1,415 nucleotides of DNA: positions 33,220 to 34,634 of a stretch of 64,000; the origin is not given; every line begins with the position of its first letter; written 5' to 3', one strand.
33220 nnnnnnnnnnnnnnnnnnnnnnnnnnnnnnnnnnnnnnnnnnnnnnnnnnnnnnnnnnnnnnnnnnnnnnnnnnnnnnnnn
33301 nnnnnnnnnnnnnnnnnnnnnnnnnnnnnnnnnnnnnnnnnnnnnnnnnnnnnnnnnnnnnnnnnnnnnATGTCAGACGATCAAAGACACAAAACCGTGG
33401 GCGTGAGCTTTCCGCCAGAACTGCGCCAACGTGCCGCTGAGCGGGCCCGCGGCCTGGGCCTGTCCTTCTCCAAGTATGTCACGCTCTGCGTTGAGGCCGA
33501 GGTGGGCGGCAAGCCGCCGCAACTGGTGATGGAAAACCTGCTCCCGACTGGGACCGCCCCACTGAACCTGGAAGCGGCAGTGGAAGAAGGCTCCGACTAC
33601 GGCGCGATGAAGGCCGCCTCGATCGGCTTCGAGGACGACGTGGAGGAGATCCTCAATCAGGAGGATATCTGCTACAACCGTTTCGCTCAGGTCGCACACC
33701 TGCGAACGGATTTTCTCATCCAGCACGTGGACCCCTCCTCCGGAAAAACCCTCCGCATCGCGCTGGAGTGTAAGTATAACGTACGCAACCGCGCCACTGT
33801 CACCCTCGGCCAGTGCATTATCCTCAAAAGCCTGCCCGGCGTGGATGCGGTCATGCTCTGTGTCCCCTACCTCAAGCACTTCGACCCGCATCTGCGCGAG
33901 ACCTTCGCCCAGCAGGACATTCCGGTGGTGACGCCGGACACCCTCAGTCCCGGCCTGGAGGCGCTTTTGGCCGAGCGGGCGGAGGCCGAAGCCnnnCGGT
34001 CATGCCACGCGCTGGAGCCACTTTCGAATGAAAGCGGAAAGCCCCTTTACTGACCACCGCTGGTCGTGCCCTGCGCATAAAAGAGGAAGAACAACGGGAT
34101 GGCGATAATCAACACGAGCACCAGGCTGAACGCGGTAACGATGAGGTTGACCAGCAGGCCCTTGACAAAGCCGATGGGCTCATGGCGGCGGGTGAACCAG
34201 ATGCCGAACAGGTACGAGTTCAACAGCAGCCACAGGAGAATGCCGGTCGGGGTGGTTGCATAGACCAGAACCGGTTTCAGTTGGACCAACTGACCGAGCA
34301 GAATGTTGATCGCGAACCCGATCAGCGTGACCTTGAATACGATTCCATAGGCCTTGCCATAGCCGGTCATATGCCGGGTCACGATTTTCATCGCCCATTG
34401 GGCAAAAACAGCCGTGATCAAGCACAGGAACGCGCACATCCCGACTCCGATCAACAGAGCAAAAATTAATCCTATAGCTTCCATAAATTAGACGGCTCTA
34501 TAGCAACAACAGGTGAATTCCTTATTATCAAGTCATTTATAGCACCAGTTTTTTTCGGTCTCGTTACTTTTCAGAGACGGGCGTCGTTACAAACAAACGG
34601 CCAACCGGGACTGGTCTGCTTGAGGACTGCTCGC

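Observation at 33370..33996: RHH DNA-binding domain fused to a PD-(D/E)XK restriction-endonuclease-like domain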

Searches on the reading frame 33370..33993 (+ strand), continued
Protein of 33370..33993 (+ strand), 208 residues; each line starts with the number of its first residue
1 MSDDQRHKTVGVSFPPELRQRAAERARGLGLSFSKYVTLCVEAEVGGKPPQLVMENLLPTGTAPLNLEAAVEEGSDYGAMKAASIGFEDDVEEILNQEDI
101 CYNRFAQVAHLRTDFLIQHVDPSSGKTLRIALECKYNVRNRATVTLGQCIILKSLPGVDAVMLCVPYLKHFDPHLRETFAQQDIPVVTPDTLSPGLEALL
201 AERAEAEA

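Call 37: search_protein_families(library=padloc, proteins=[window:33370-33993:+, P0065, P0052, P0063, P0037], max_evalue=0.1)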
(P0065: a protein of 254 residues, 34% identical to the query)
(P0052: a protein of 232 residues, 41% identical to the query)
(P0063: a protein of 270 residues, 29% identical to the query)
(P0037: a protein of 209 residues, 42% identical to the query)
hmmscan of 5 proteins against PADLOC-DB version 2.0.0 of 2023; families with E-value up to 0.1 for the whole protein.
window:33370-33993:+ (208 aa): 0 families

P0065 (254 aa): 9 families
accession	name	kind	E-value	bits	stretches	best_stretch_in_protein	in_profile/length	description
PDLC02926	HTH_VI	-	1.4e-05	23.3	1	17-64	2-49/92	-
PDLC04775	PDC-M69A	-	2.9e-05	22.5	1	14-54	5-45/113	-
PDLC03948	RmrA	-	6.9e-05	19.9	1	18-69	10-61/397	-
PDLC04142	capH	-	0.00026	20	1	12-75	2-65/103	capH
PDLC03665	Control_protein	-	0.00054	18.2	1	16-53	8-46/77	control protein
PDLC03952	RmrA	-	0.0027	14.6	1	27-69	33-75/395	-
PDLC03951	RmrA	-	0.0055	13.7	1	19-70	11-62/400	-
PDLC03946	RmrA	-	0.017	11.8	1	26-69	12-55/357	-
PDLC04760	PDC-M64C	-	0.029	12.7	1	18-67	28-77/93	-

P0052 (232 aa): 17 families
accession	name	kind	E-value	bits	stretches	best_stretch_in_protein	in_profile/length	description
PDLC02926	HTH_VI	-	8.1e-10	36.8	1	4-67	2-64/92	-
PDLC04142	capH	-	7.9e-08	31.3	1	2-61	5-64/103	capH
PDLC03946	RmrA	-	3e-06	24.2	1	10-55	9-54/357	-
PDLC03949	RmrA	-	4.8e-06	23.7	1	12-55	11-54/363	-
PDLC03951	RmrA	-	5e-06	23.7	1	8-58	13-63/400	-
PDLC04775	PDC-M69A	-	9.6e-06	24.1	1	4-64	8-67/113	-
PDLC03954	RmrA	-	1.8e-05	21.8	1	7-57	14-64/380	-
PDLC03952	RmrA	-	2.4e-05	21.4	1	8-55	27-74/395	-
PDLC03669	Control_protein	-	4.5e-05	21.7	1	6-47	12-53/96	control protein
PDLC03947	RmrA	-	0.00053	16.9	1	4-55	12-63/383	-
PDLC03944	RmrA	-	0.0026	14.9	1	6-55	9-58/384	-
PDLC03953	RmrA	-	0.0028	15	1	5-54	7-56/373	-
PDLC03330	MTase_II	-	0.003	14.4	1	5-61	6-62/430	Type II methyltransferase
PDLC03956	RmrA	-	0.0073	13.4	1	12-60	18-66/399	-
PDLC03948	RmrA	-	0.011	12.6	1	12-55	17-60/397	-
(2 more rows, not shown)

P0063 (270 aa): 0 families

P0037 (209 aa): 0 families

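Call 41: find_related_loci(query=A1, collection=viral_contigs, flank=8000)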
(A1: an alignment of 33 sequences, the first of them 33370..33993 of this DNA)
Query A1 (208 aa) in viral_contigs; peptide patterns used: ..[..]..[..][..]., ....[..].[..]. (x = any residue, [..] = any of these).
239 stretches matched a pattern, but none encodes a relative of the query by tblastn (E <= 1e-3).

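Call 42: find_encoding_contigs(protein=P0037, flank=6000, max_places=3)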
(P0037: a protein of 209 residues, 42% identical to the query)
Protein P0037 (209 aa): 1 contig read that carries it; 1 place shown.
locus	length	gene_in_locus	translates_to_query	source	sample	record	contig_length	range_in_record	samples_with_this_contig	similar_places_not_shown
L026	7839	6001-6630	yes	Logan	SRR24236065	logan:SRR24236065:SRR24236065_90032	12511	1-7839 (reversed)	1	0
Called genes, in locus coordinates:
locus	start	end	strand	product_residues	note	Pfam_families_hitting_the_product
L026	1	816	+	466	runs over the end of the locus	PF01743:PolyA_pol, PF12627:PolyA_pol_RNAbd (weak), PF01966:HD (weak)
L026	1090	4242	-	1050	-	PF00082:Peptidase_S8, PF01483:P_proprotein, PF17963:Big_9 (weak), PF13385:Laminin_G_3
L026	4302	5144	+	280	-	PF00753:Lactamase_B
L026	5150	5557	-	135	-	-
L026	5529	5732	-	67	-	-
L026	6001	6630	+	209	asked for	-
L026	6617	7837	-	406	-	?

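Call 43: find_encoding_contigs(protein=P0041, flank=6000, max_places=3)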
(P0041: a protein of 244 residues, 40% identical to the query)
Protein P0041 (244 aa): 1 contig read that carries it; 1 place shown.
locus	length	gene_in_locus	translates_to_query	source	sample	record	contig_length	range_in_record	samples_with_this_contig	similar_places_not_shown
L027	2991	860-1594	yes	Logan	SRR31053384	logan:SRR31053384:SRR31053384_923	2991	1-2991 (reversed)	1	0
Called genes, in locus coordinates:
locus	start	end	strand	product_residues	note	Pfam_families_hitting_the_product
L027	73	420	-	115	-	-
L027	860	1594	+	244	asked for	-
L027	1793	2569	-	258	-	PF02548:Pantoate_transf, PF13714:PEP_mutase (weak)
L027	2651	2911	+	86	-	-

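Call 65: fold_search(model_id=the predicted structure, library=viral)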
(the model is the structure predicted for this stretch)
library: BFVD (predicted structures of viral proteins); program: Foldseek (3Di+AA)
matches with E <= 10: 860; with E <= 0.001: 7
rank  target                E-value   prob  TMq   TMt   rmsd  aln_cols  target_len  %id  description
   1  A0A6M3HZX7            3.5e-05  1.00  0.42  0.69   3.0       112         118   18  (no name in the UniProt tables at hand)
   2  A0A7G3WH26            3.7e-04  1.00  0.46  0.56   4.2       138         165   13  Putative endodeoxyribonuclease I [Arthronema virus TR020]
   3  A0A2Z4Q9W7            3.7e-04  1.00  0.38  0.36  15.3       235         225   11  (no name in the UniProt tables at hand)
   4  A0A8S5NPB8            5.4e-04  1.00  0.41  0.29  28.6       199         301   13  Restriction endonuclease [Siphoviridae sp. ctGMq5]
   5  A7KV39                7.9e-04  0.93  0.27  0.22  16.2       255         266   13  (no name in the UniProt tables at hand)
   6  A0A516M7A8            8.4e-04  1.00  0.37  0.44   8.1       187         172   13  (no name in the UniProt tables at hand)
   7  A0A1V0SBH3            9.0e-04  0.91  0.27  0.18  24.1       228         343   11  DUF2726 domain-containing protein [Catovirus CTV1]
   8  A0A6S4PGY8            1.2e-03  1.00  0.32  0.36   5.7       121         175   12  Endonuclease [uncultured phage_MedDCM-OCT-S39-C11]
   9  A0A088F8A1            1.3e-03  1.00  0.37  0.50   4.4       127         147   13  (no name in the UniProt tables at hand)
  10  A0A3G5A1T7            1.4e-03  1.00  0.37  0.42   5.0       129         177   17  Uncharacterized protein [Gaeavirus sp.]
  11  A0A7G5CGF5            1.7e-03  0.97  0.29  0.22  16.4       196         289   13  (no name in the UniProt tables at hand)
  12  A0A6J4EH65            1.8e-03  0.99  0.28  0.30   9.8       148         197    9  (no name in the UniProt tables at hand)
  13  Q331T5                1.8e-03  0.97  0.33  0.32  17.5       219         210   13  (no name in the UniProt tables at hand)
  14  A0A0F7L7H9            2.2e-03  0.99  0.27  0.46   7.0       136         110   17  DUF559 domain-containing protein [uncultured marine virus]
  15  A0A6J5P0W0            2.3e-03  0.97  0.33  0.29  15.1       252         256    8  HTH_XRE domain containing protein [uncultured Caudovirales phage]
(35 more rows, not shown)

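Call 75: find_homologous_proteins(query=P0065, region=125-254)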
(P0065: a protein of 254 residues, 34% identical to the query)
Query P0065, residues 125-254 (130 aa): 9 proteins with E <= 0.001 among 50 candidates.
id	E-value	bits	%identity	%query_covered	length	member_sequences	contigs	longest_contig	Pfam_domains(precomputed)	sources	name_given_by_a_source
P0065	4.0e-80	284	100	100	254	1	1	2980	PF01381.29,PF13560.13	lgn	-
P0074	8.9e-68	244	86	96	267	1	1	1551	PF01381.29,PF13560.13,PF13443.13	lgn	-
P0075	1.7e-59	217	81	93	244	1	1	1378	PF01381.29,PF13560.13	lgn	-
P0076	7.6e-59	215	76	99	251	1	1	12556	PF01381.29,PF13560.13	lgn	-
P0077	8.0e-59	215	78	99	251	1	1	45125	PF01381.29,PF13560.13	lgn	-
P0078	1.7e-57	211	78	95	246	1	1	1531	PF01381.29,PF13560.13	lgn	-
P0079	2.1e-56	207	74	96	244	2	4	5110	PF01381.29,PF13560.13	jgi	jgi:transcriptional regulator with XRE-family HTH domain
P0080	4.5e-56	206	75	98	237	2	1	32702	PF01381.29,PF13560.13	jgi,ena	-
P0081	5.3e-55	203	72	95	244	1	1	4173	PF12844.14,PF01381.29,PF13560.13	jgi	jgi:transcriptional regulator with XRE-family HTH domain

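Call 76: find_encoding_contigs(protein=P0077, flank=10000, max_places=2)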
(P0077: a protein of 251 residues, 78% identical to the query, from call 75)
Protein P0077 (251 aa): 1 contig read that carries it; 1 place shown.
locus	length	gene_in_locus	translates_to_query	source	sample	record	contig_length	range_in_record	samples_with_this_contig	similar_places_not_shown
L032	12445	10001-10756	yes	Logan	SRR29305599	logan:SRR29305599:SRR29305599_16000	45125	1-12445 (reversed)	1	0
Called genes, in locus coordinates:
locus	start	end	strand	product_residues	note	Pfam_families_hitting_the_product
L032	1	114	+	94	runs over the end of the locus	PF13560:HTH_31 (weak)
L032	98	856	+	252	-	-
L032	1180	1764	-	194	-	-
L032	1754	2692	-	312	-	PF01695:IstB_IS21 (weak)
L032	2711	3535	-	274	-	-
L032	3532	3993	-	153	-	-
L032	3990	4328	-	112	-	-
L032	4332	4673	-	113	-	-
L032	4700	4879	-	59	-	-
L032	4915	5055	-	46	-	-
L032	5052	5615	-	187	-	-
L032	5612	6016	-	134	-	-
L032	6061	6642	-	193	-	-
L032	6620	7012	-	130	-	-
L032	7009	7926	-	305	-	PF12684:DUF3799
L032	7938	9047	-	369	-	-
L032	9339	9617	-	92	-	-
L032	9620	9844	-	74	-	PF12728:HTH_17 (weak)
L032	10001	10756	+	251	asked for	PF13560:HTH_31 (weak), PF01381:HTH_3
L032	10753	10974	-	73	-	PF13248:Zn_ribbon_3 (weak)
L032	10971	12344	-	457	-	-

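Call 77: find_encoding_contigs(protein=P0080, flank=10000, max_places=2)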
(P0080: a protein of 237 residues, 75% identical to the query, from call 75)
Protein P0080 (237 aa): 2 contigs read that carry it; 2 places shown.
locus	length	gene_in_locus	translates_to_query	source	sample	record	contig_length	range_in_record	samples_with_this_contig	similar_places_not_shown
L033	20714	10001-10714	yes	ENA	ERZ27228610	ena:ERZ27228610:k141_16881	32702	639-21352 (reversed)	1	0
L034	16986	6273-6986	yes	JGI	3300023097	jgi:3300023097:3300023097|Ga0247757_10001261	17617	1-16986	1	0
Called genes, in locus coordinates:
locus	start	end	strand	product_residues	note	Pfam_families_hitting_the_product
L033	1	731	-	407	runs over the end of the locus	-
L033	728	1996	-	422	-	PF01555:N6_N4_Mtase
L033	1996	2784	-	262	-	-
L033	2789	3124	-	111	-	-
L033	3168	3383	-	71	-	-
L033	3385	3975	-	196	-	-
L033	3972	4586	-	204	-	PF04542:Sigma70_r2, PF08281:Sigma70_r4_2, PF04545:Sigma70_r4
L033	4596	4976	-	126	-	-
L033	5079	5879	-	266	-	PF09397:FtsK_gamma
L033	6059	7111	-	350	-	-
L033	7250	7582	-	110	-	-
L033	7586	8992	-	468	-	PF13476:AAA_23 (weak)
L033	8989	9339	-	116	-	-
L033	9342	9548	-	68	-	-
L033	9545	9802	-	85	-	-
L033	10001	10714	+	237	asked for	PF13560:HTH_31 (weak), PF01381:HTH_3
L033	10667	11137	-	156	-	-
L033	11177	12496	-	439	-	-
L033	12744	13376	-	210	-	PF09335:VTT_dom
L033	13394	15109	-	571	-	PF01368:DHH, PF02272:DHHA1, PF17768:RecJ_OB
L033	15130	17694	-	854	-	PF07549:Sec_GG (faint), PF21760:SecD_1st, PF22599:SecDF_P1_head, PF02355:SecD_SecF_C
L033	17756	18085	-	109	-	PF02699:YajC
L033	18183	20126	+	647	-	PF02784:Orn_Arg_deC_N, PF17810:Arg_decarb_HB, PF17944:Arg_decarbox_C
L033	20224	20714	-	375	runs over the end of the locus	?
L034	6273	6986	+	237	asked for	PF13560:HTH_31 (weak), PF01381:HTH_3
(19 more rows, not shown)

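Call 78: search_protein_families(library=pfam, proteins=[L033:11177-12493:-, L032:10971-12341:-, L032:7938-9044:-, L033:10667-11134:-, L032:9620-9841:-, L033:9545-9799:-, L033:9342-9545:-, L032:9339-9614:-, L025:2660-2980:-], max_evalue=0.1)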
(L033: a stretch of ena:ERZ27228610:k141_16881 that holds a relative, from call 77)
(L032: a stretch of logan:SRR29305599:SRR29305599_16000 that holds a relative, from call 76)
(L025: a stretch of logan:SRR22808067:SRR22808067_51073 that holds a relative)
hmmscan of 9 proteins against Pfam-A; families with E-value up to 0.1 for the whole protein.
L033:11177-12493:- (438 aa): 0 families

L032:10971-12341:- (456 aa): 0 families

L032:7938-9044:- (368 aa): 0 families

L033:10667-11134:- (155 aa): 1 family
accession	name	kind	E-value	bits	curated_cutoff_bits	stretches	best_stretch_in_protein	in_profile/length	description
PF01527.26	HTH_Tnp_1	-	0.042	14.5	24.1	1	18-46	19-46/75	Transposase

L032:9620-9841:- (73 aa): 1 family
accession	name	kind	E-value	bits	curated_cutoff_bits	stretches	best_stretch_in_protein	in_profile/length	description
PF12728.13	HTH_17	-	1.9e-06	28.5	27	1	13-65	2-49/51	Helix-turn-helix domain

L033:9545-9799:- (84 aa): 3 families
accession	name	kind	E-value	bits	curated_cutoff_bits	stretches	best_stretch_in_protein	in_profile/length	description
PF12728.13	HTH_17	-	0.00015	22.4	27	1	25-73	2-45/51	Helix-turn-helix domain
PF08280.17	HTH_Mga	-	0.011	16.1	23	1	18-47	13-42/59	M protein trans-acting positive regulator (MGA) HTH domain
PF02042.20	RWP-RK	-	0.044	14.1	29.3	1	25-50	13-38/49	RWP-RK domain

L033:9342-9545:- (67 aa): 0 families

L032:9339-9614:- (91 aa): 1 family
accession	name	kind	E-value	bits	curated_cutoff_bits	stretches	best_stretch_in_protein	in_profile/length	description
PF05344.16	DUF746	-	0.092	13.2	26.9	0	33-62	10-39/64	Domain of Unknown Function (DUF746)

L025:2660-2980:- (106 aa): 1 family
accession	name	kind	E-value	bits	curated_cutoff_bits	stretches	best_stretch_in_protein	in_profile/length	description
PF16217.10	M64_N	-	0.042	13.9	27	1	38-93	64-115/122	Peptidase M64 N-terminus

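Call 79: search_protein_families(library=phrogs, proteins=[L033:11177-12493:-, L032:10971-12341:-, L032:7938-9044:-, L032:7009-7923:-, L033:7586-8989:-, L033:6059-7108:-, L032:1754-2689:-, L032:2711-3532:-], max_evalue=0.001)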
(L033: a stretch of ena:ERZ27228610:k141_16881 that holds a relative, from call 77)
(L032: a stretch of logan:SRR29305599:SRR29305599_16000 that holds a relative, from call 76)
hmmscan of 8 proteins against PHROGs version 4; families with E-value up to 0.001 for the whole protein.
L033:11177-12493:- (438 aa): 2 families
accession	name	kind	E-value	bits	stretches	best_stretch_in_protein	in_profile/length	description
phrog_1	-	integration and excision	1.1e-10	42.4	1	273-418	284-439/611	integrase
phrog_216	-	integration and excision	3.4e-05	24.1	1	274-412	68-222/301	integrase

L032:10971-12341:- (456 aa): 0 families

L032:7938-9044:- (368 aa): 1 family
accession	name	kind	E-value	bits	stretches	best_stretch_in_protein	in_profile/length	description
phrog_3657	-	unknown function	1.3e-49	169.9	1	16-264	19-265/289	-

L032:7009-7923:- (304 aa): 4 families
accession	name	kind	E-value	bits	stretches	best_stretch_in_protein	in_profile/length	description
phrog_412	-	DNA, RNA and nucleotide metabolism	7.4e-52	178.1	1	5-298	145-409/440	exonuclease VIII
phrog_607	-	DNA, RNA and nucleotide metabolism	4.3e-09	36.2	1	8-281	587-859/883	exonuclease VII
phrog_1227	-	DNA, RNA and nucleotide metabolism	7.4e-05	23.1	0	14-272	18-235/268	exonuclease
phrog_28222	-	DNA, RNA and nucleotide metabolism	0.00026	20.2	1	9-90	649-729/941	exonuclease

L033:7586-8989:- (467 aa): 3 families
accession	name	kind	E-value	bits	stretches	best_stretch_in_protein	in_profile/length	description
phrog_1499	-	unknown function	8.6e-92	309.6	1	1-426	4-425/427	-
phrog_77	-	DNA, RNA and nucleotide metabolism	7.8e-09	35.6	1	101-300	423-592/967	SbcC-like subunit of palindrome specific endonuclease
phrog_368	-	unknown function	0.00029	21.8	1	177-254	63-144/239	-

L033:6059-7108:- (349 aa): 0 families

L032:1754-2689:- (311 aa): 2 families
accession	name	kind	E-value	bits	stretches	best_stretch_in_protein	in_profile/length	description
phrog_3277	-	DNA, RNA and nucleotide metabolism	4.2e-08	34.2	1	170-295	10-145/168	DnaC-like helicase loader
phrog_50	-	DNA, RNA and nucleotide metabolism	9.7e-07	29.2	1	223-292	434-497/570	DnaC-like helicase loader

L032:2711-3532:- (273 aa): 10 families
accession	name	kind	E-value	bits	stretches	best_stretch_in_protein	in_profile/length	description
phrog_16167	-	DNA, RNA and nucleotide metabolism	1.7e-38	134.1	1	1-130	3-126/315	replication initiation protein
phrog_17247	-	unknown function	2.5e-29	103.5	1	1-119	3-110/295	-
phrog_2149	-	DNA, RNA and nucleotide metabolism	8e-28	99.1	1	1-205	2-196/289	replication initiation protein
phrog_12556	-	DNA, RNA and nucleotide metabolism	2.7e-26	93.9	1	1-114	3-110/347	replication initiation protein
phrog_1408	-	DNA, RNA and nucleotide metabolism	1.5e-22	81.4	1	1-155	3-163/302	replication initiation protein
phrog_5718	-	DNA, RNA and nucleotide metabolism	5.5e-16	59.6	1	1-126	3-126/394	HNH endonuclease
phrog_678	-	DNA, RNA and nucleotide metabolism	9.8e-14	52.7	1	58-254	102-299/346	replication initiation O-like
phrog_8130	-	unknown function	7.3e-12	46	1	1-76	13-88/434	-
phrog_18589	-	unknown function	9.3e-12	46.2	1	151-272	11-139/156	-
phrog_5810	-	DNA, RNA and nucleotide metabolism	2.2e-11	44.9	1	21-262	15-221/268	replication initiation protein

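Call 83: search_dna_similar(query=P0065, collection=phages, mode=protein, max_evalue=0.01, max_rows=15)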
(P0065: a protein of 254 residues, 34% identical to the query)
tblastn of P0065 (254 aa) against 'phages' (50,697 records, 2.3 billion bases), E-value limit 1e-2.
No match.

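Call 84: search_dna_similar(query=window:33370-33993:+, collection=plasmids, mode=protein, max_evalue=0.01, max_rows=15)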
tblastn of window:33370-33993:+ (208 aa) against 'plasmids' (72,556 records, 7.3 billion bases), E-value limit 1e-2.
No match.

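Call 86: find_related_loci(query=A5, collection=viral_contigs, flank=8000)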
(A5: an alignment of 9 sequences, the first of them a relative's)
Query A5 (254 aa) in viral_contigs; peptide patterns used: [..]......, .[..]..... (x = any residue, [..] = any of these).
123 stretches matched a pattern, but none encodes a relative of the query by tblastn (E <= 1e-3).

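Call 87: find_related_loci(query=A1, collection=genome_contigs, flank=4000)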
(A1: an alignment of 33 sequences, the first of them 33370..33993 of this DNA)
Query A1 (208 aa) in genome_contigs; peptide patterns used: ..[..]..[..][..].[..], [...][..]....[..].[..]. (x = any residue, [..] = any of these).
69 stretches matched a pattern; 16 encode a relative of the query (tblastn E <= 1e-3); 16 distinct loci.
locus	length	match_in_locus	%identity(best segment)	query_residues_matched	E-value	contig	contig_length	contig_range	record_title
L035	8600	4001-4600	92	1-200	1e-124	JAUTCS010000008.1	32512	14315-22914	MAG: Verrucomicrobiota bacterium JB024 k141_115278, whole genome shotgun sequence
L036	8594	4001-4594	78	4-201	2e-98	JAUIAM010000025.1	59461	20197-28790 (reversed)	MAG: Verrucomicrobiia bacterium isolate 5_bin.45 NODE_620_length_59461_cov_1.531719, whole genome shotgun sequence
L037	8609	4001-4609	63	3-205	9e-88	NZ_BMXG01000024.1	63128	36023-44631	Cerasicoccus arenae strain KCTC 12870 sequence24, whole genome shotgun sequence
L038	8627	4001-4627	60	3-206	1e-82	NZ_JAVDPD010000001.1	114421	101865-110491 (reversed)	Cerasicoccus maritimus strain NBRC 105382 contig1, whole genome shotgun sequence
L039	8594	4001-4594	63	2-192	1e-82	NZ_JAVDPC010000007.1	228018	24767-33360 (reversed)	Cerasicoccus frondis strain NBRC 105381 contig7, whole genome shotgun sequence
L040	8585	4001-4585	57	3-192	8e-76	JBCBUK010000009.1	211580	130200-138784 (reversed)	MAG: Verrucomicrobiota bacterium isolate J06640_2 NODE_9_length_211580_cov_17.891292, whole genome shotgun sequence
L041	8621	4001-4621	52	5-202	3e-71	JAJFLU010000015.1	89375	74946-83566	MAG: Opitutales bacterium isolate OFTM35 OFTM35_14, whole genome shotgun sequence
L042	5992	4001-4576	57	5-192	3e-71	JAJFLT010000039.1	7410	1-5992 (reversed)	MAG: Opitutales bacterium isolate OFTM292 OFTM292_38, whole genome shotgun sequence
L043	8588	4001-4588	58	6-202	3e-70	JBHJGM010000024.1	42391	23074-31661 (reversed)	MAG: Opitutales bacterium isolate sb_S12C1740 S12Ck141_636794, whole genome shotgun sequence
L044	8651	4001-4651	50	4-193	1e-69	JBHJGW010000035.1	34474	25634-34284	MAG: Opitutales bacterium isolate sb_S14C1351_1 S14Ck141_64401, whole genome shotgun sequence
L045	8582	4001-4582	58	6-200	1e-68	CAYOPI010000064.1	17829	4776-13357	MAG TPA_asm: uncultured Opitutales bacterium isolate SRP128890_co1_260 genome assembly, contig: NODE_4990_length_17829_c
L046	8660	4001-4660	47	5-207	3e-65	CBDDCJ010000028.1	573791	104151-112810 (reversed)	MAG: Opitutales bacterium isolate 338e4480-5d06-4493-be72-a91794ab404a genome assembly, contig: contig_28, whole genome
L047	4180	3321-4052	46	3-201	3e-62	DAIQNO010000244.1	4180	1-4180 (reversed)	MAG TPA_asm: Opitutales bacterium isolate CTOTU7308 NODE_36478_length_4180_cov_3.303273, whole genome shotgun sequence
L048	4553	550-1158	53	1-200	3e-61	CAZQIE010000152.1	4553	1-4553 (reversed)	MAG TPA_asm: uncultured Opitutales bacterium isolate binchicken_co135_15 genome assembly, contig: NODE_17702_length_4553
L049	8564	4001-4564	51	5-199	1e-58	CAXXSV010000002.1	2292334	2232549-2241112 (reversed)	MAG: Opitutales bacterium isolate 64b3ab9a-5704-4555-8d52-5d326e640778 genome assembly, contig: contig_2, whole genome s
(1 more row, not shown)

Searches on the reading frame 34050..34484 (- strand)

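Call 3: search_protein_families(library=pfam, proteins=[window:34050-34484:-], max_evalue=1)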
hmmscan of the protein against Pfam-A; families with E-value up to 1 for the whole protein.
window:34050-34484:- (145 aa): 0 families

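Call 4: search_protein_families(library=ncbifam, proteins=[window:34050-34484:-], max_evalue=1)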
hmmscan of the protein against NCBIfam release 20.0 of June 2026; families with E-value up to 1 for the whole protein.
window:34050-34484:- (145 aa): 1 family
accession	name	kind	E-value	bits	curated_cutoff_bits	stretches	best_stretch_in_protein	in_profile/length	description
NF042931.1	SAG1386_EF1546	equivalog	0.059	13.5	80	1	111-141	26-56/158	SAG1386/EF1546 family surface-associated protein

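Call 37: search_protein_families(library=padloc, proteins=[window:34050-34484:-], max_evalue=0.1)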
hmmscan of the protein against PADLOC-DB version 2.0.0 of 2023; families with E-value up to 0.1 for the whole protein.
window:34050-34484:- (145 aa): 0 families
